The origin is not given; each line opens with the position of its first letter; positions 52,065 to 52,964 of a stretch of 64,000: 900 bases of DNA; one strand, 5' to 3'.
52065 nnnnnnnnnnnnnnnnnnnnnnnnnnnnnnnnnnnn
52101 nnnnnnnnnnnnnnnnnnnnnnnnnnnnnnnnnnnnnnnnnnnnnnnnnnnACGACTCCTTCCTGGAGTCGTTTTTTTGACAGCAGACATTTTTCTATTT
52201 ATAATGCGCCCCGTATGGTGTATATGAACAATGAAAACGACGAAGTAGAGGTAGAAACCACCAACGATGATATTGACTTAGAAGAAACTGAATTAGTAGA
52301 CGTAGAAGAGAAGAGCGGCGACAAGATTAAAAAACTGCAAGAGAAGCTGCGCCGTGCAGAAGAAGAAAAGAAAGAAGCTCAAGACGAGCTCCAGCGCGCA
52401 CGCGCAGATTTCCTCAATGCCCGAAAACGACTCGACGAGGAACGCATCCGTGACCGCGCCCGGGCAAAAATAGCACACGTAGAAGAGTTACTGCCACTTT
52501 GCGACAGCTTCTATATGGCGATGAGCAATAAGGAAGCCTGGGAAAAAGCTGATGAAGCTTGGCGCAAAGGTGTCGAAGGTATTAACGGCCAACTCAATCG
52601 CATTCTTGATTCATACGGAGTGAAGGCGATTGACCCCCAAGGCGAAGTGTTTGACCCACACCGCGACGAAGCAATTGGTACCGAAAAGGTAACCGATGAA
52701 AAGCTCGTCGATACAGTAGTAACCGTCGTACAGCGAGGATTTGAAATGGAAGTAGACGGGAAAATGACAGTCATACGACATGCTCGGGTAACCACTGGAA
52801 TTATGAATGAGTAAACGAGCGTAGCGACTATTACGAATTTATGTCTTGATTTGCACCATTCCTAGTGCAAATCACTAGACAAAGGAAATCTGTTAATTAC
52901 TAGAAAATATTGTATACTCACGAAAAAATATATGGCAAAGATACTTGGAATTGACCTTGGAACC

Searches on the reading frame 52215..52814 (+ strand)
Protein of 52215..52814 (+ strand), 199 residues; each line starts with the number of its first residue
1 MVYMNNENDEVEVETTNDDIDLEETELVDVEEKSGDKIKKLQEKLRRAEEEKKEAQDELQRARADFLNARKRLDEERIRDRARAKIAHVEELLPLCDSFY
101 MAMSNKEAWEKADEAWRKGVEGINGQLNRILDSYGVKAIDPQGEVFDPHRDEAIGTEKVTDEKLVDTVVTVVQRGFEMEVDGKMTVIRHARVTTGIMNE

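Call 6: search_protein_families(library=pfam, proteins=[window:52215-52814:+], max_evalue=10)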
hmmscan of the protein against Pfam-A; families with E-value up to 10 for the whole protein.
window:52215-52814:+ (199 aa): 13 families
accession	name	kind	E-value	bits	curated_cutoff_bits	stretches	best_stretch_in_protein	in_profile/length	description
PF01025.24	GrpE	-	8.8e-35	120.3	25.8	1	30-193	5-162/165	GrpE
PF20667.3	Sec10_N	-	0.028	15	27.4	1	25-101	31-104/118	Exocyst complex component Sec10, N-terminal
PF14701.12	hDGE_amylase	-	0.045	13.3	27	1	17-133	170-286/439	Glycogen debranching enzyme, glucanotransferase domain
PF05721.19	PhyH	-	0.086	13.5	22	1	38-156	18-119/213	Phytanoyl-CoA dioxygenase (PhyH)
PF12128.14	DUF3584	-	0.096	10.6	31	1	20-90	456-526/1191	Protein of unknown function (DUF3584)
PF19136.5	DUF5819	-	0.15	13.1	27.1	1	9-88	35-109/169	Family of unknown function (DUF5819)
PF18829.7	Importin_rep_6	-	0.95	10.2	23.9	1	113-176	23-86/110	Importin repeat 6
PF07851.19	TMEM120A-B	-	1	9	29.8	1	8-103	9-99/324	TMEM120A/B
PF03670.18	UPF0184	-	1.3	10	21.5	1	6-62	21-77/83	Uncharacterised protein family (UPF0184)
PF14362.11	DUF4407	-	1.7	8.3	31.3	1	9-66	182-239/297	Domain of unknown function (DUF4407)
PF13600.11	DUF4140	-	2.5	9.1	27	1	19-64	51-93/98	N-terminal domain of unknown function (DUF4140)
PF25118.1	EFL1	-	2.7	9.2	30.9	0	71-123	21-73/89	Elongation factor-like GTPase 1-like domain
PF07795.16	DUF1635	-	7.5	6.8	27.2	1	9-65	4-62/223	Protein of unknown function (DUF1635)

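Call 13: find_related_loci(query=window:52215-52814:+, collection=genome_contigs, flank=4000)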
Query window:52215-52814:+ (199 aa) in genome_contigs; peptide patterns used: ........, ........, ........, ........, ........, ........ (x = any residue, [..] = any of these).
240 stretches matched a pattern; 20 encode a relative of the query (tblastn E <= 1e-3); 20 distinct loci.
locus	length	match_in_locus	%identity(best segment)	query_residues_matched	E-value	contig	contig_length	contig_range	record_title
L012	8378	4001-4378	34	52-176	2e-19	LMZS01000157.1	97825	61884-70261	MAG: Chloroflexi bacterium OLB15 UZ15_CFX003CONTIG000157, whole genome shotgun sequence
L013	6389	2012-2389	35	52-176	9e-19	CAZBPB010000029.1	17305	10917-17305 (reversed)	MAG TPA_asm: uncultured Pleurocapsa sp. isolate binchicken_co179_53 genome assembly, contig: NODE_6665_length_17305_cov_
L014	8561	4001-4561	34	7-192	6e-17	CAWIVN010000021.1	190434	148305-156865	MAG: uncultured Chloroflexia bacterium isolate MFD02979.bin.1.149 genome assembly, contig: contig_55985, whole genome sh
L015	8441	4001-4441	33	36-192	1e-15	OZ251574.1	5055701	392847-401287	MAG: uncultured Nitrincola sp. isolate 02fc9985-e45f-43b2-b2d7-1227686ea0e5 genome assembly, chromosome: 1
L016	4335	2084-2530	32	38-195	9e-16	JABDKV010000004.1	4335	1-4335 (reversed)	MAG: Gammaproteobacteria bacterium isolate SS_bin_58 k127_4163581, whole genome shotgun sequence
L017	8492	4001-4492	35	4-176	3e-15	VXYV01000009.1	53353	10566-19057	MAG: Gammaproteobacteria bacterium isolate SB0670_bin_2 NODE_377_length_53353_cov_16.233348, whole genome shotgun sequen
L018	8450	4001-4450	31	36-195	3e-15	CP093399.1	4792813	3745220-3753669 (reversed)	MAG: Oceanospirillales bacterium isolate MAG-10 chromosome, complete genome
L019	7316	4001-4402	30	41-178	3e-14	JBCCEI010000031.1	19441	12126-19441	MAG: Pseudomonadota bacterium isolate P01_B01_bin.103 k141_2813047_length_19441_cov_18.4188, whole genome shotgun sequen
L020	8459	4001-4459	31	35-192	1e-17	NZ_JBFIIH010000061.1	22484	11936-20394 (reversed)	MAG: Neptunomonas sp. isolate Mix_sand11.2021.09.Z.45 k141_2489524_length_22484_cov_146.4951, whole genome shotgun seque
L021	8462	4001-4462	35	38-195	9e-14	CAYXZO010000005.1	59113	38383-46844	MAG TPA_asm: uncultured Lentisphaeria bacterium isolate binchicken_co172_231 genome assembly, contig: NODE_276_length_59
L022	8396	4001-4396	36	55-192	3e-13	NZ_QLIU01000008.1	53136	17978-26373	Cysteiniphilum halobium strain SYSU SYW-6 contig008, whole genome shotgun sequence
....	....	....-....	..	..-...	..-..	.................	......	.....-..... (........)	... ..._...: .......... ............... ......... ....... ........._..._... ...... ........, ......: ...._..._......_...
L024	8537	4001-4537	31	15-176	2e-12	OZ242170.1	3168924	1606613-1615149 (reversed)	MAG: Candidatus Azotimanducaceae bacterium isolate 6dbe5a93-0848-45e5-abc3-980bf922c06b genome assembly, chromosome: 1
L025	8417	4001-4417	28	36-176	9e-11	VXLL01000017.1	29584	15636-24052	MAG: Gammaproteobacteria bacterium isolate SB0661_bin_12 NODE_1477_length_29584_cov_23.406482, whole genome shotgun sequ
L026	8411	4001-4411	28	38-176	4e-10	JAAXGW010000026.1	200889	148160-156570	MAG: OMG group bacterium isolate Plut_88873 unfiltered_Plut_88873_genomic_contig_559093, whole genome shotgun sequence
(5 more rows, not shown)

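Call 19: search_protein_families(library=pfam, proteins=[L011:4297-4662:+], max_evalue=1)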
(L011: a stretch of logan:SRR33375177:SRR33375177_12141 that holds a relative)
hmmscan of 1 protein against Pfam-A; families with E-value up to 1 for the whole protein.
L011:4297-4662:+ (121 aa): 1 family
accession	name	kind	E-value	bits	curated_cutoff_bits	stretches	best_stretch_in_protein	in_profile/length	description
PF00072.30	Response_reg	-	2.4e-11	44.2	30.2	1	3-82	1-79/111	Response regulator receiver domain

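Call 21: find_homologous_proteins(query=window:52215-52814:+, max_evalue=1e-20)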
Query window:52215-52814:+ (199 aa): 496 proteins with E <= 1e-20 among 730 candidates; the best 120 are listed.
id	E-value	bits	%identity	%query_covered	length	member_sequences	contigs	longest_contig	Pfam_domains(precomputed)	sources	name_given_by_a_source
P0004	1.3e-121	421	100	100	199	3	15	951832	PF01025.25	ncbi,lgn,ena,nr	ncbi:nucleotide exchange factor GrpE [Candidatus Kaiserbacteria bacterium]|nr:nucleotide exchange fa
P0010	6.5e-109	380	88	99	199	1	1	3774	PF01025.25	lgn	-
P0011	7.8e-91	321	76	100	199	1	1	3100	PF01025.25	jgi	jgi:molecular chaperone GrpE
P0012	4.4e-88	312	74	99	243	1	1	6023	PF01025.25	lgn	-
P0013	4.9e-86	305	71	99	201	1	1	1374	PF01025.25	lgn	-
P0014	1.8e-85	304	74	97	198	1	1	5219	PF01025.25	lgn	-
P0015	1.8e-85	304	73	98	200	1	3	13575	PF01025.25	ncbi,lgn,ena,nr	ncbi:nucleotide exchange factor GrpE [Candidatus Kaiserbacteria bacterium]|nr:nucleotide exchange fa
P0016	1.5e-84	301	73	100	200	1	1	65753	PF01025.25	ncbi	-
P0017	1.6e-84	301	74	99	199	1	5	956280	PF01025.25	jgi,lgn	jgi:molecular chaperone GrpE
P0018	5.1e-84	299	72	98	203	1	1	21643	PF01025.25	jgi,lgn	jgi:molecular chaperone GrpE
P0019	6.2e-84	299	68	100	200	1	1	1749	PF01025.25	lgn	-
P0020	8.6e-84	298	73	97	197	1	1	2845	PF01025.25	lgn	-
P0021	2.1e-83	297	71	99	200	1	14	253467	PF01025.25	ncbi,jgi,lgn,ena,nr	ncbi:nucleotide exchange factor GrpE [Candidatus Kaiserbacteria bacterium]|nr:nucleotide exchange fa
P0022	6.5e-83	295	66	99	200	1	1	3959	PF01025.25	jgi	-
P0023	8.6e-83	295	70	99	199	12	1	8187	PF01025.25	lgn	-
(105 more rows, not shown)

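Call 22: find_encoding_contigs(protein=P0010, flank=3000, max_places=2)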
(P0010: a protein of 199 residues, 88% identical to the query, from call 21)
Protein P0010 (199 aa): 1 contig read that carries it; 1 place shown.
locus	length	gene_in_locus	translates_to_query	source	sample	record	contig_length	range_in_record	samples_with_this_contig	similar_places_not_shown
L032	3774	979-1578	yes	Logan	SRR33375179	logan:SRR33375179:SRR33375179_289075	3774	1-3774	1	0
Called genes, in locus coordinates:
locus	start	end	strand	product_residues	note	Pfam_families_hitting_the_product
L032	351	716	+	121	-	PF00072:Response_reg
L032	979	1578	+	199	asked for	PF01025:GrpE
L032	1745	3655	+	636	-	PF00012:HSP70, PF06723:MreB_Mbl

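Call 23: find_encoding_contigs(protein=P0011, flank=3000, max_places=2)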
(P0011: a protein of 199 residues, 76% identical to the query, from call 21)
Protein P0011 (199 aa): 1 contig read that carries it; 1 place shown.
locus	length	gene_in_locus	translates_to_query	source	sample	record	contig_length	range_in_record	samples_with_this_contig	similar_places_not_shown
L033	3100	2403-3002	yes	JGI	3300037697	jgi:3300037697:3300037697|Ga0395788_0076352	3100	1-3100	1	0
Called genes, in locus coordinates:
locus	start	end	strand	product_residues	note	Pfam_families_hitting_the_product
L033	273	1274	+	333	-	PF13936:HTH_38 (faint), PF00665:rve (faint)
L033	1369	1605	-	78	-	-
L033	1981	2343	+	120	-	-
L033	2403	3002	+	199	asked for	PF01025:GrpE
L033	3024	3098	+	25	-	?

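Call 24: find_encoding_contigs(protein=P0012, flank=3000, max_places=2)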
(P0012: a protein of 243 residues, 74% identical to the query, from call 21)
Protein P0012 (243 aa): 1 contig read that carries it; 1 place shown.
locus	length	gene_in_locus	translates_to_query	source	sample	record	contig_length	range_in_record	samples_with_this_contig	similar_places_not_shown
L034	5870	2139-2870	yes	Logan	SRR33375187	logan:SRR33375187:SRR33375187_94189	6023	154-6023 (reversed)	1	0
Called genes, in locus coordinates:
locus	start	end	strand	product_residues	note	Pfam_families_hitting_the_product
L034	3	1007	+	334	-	?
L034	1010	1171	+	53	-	-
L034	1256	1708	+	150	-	PF00583:Acetyltransf_1, PF13673:Acetyltransf_10 (weak), PF13508:Acetyltransf_7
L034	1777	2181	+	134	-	-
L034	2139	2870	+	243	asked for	PF01025:GrpE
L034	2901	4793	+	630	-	PF00012:HSP70, PF06723:MreB_Mbl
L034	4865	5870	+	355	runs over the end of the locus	PF00226:DnaJ, PF01556:DnaJ_C, PF00684:DnaJ_CXXCXGXG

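Call 25: find_encoding_contigs(protein=P0017, flank=3000, max_places=2)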
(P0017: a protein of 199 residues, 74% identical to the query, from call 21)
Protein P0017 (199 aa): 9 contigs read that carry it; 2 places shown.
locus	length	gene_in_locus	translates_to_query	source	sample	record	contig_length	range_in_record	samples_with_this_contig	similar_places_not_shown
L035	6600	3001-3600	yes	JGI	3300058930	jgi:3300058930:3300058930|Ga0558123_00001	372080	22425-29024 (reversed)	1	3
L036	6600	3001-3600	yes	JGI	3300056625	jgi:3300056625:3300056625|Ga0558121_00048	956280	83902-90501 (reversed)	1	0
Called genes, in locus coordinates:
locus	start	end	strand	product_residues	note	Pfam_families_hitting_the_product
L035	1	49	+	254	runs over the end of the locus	PF01145:Band_7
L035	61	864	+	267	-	PF00215:OMPdecase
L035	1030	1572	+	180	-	-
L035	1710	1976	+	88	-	-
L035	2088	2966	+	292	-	PF03721:UDPG_MGDP_dh_N, PF00984:UDPG_MGDP_dh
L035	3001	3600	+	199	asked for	PF01025:GrpE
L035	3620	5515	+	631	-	PF00012:HSP70, PF06723:MreB_Mbl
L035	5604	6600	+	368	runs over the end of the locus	PF00226:DnaJ, PF01556:DnaJ_C, PF00684:DnaJ_CXXCXGXG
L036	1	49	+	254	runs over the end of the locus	PF01145:Band_7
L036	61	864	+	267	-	PF00215:OMPdecase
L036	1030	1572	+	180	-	-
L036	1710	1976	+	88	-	-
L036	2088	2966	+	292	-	PF03721:UDPG_MGDP_dh_N, PF00984:UDPG_MGDP_dh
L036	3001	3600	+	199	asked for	PF01025:GrpE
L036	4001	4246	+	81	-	PF00012:HSP70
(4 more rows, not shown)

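Call 56: find_encoding_contigs(protein=P0015, flank=2500, max_places=1)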
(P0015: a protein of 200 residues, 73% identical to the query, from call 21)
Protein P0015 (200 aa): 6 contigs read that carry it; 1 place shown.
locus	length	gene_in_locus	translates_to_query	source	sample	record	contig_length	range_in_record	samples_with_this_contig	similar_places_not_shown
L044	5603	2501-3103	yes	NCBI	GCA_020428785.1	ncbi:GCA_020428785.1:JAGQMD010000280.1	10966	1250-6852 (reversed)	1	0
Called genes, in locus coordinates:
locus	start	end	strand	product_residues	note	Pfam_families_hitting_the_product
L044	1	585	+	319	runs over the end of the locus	PF01193:RNA_pol_L, PF01000:RNA_pol_A_bac, PF03118:RNA_pol_A_CTD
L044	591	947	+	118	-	PF01196:Ribosomal_L17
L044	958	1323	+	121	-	PF00572:Ribosomal_L13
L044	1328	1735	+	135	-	PF00380:Ribosomal_S9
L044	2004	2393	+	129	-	PF00072:Response_reg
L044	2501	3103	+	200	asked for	PF01025:GrpE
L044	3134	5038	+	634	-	PF00012:HSP70, PF06723:MreB_Mbl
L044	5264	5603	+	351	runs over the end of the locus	PF00226:DnaJ, PF01556:DnaJ_C, PF15777:Anti-TRAP (faint), PF27659:CHP02642 (faint), PF00684:DnaJ_CXXCXGXG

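Call 57: find_encoding_contigs(protein=P0016, flank=2500, max_places=1)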
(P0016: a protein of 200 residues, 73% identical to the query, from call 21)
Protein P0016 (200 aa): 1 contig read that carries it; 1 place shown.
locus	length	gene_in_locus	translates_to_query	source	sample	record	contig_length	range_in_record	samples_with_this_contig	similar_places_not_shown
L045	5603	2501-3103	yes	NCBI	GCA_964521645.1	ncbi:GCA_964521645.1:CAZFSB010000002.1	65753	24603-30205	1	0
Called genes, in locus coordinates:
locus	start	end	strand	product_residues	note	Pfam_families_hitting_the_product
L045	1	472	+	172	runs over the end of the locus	-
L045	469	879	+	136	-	-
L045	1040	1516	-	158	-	-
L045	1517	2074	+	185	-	-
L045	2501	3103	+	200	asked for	PF01025:GrpE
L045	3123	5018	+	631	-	PF00012:HSP70, PF06723:MreB_Mbl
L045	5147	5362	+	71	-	-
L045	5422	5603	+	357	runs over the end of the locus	PF00226:DnaJ, PF01556:DnaJ_C, PF00684:DnaJ_CXXCXGXG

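Call 58: find_encoding_contigs(protein=P0021, flank=2500, max_places=1)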
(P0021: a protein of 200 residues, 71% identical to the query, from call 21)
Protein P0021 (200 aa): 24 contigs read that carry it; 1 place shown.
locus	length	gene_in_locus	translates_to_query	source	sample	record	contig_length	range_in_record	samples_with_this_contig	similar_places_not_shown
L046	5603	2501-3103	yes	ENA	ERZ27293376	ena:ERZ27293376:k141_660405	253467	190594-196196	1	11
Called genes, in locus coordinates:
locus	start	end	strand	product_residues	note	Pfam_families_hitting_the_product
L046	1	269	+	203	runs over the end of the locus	PF00163:Ribosomal_S4, PF01479:S4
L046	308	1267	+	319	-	PF01193:RNA_pol_L, PF01000:RNA_pol_A_bac, PF03118:RNA_pol_A_CTD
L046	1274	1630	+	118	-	PF01196:Ribosomal_L17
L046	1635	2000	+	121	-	PF00572:Ribosomal_L13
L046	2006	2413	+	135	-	PF00380:Ribosomal_S9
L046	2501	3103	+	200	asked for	PF01025:GrpE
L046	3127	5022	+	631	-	PF00012:HSP70, PF06723:MreB_Mbl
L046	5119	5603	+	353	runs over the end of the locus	PF00226:DnaJ, PF01556:DnaJ_C, PF15777:Anti-TRAP (faint), PF00684:DnaJ_CXXCXGXG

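Call 59: find_encoding_contigs(protein=P0014, flank=2500, max_places=1)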
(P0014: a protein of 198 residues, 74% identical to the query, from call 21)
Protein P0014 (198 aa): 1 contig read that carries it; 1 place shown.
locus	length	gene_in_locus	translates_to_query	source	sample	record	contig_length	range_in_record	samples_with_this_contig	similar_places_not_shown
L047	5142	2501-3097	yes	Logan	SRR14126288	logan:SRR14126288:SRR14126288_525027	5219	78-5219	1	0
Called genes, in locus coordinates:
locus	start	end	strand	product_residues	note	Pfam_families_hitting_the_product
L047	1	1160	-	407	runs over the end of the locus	PF00158:Sigma54_activat, PF14532:Sigma54_activ_2, PF07724:AAA_2, PF07728:AAA_5, PF25601:AAA_lid_14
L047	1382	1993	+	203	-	PF18979:DUF5715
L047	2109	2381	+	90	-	-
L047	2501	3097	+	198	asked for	PF01025:GrpE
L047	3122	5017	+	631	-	PF00012:HSP70, PF06723:MreB_Mbl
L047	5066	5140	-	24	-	?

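Call 101: search_protein_families(library=pfam, proteins=[L034:1777-2178:+, L044:2004-2390:+, L047:2109-2378:+, L040:3001-3363:+], max_evalue=0.1)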
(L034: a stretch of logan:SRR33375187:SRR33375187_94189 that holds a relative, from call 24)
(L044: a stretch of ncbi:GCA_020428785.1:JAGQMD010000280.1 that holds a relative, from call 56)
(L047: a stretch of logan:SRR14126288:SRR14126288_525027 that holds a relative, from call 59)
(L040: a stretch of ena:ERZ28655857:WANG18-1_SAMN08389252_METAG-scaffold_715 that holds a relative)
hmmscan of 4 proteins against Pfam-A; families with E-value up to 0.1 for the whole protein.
L034:1777-2178:+ (134 aa): 1 family
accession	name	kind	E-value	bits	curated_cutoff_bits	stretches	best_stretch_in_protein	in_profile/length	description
PF00072.30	Response_reg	-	0.051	14.2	30.2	1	46-91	39-84/111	Response regulator receiver domain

L044:2004-2390:+ (129 aa): 1 family
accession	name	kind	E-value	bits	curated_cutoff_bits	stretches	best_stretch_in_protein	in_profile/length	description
PF00072.30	Response_reg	-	8.4e-10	39.3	30.2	1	3-90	1-87/111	Response regulator receiver domain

L047:2109-2378:+ (90 aa): 0 families

L040:3001-3363:+ (121 aa): 1 family
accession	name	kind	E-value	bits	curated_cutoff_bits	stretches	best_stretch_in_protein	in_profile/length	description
PF00072.30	Response_reg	-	9.5e-09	35.9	30.2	1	5-87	1-84/111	Response regulator receiver domain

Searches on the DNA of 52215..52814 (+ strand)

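Call 83: search_rna_families(sources=[L044], threshold=evalue, max_evalue=1)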
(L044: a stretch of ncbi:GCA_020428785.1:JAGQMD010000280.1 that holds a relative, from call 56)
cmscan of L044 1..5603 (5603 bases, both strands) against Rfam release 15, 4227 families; matches with E-value up to 1: 0.
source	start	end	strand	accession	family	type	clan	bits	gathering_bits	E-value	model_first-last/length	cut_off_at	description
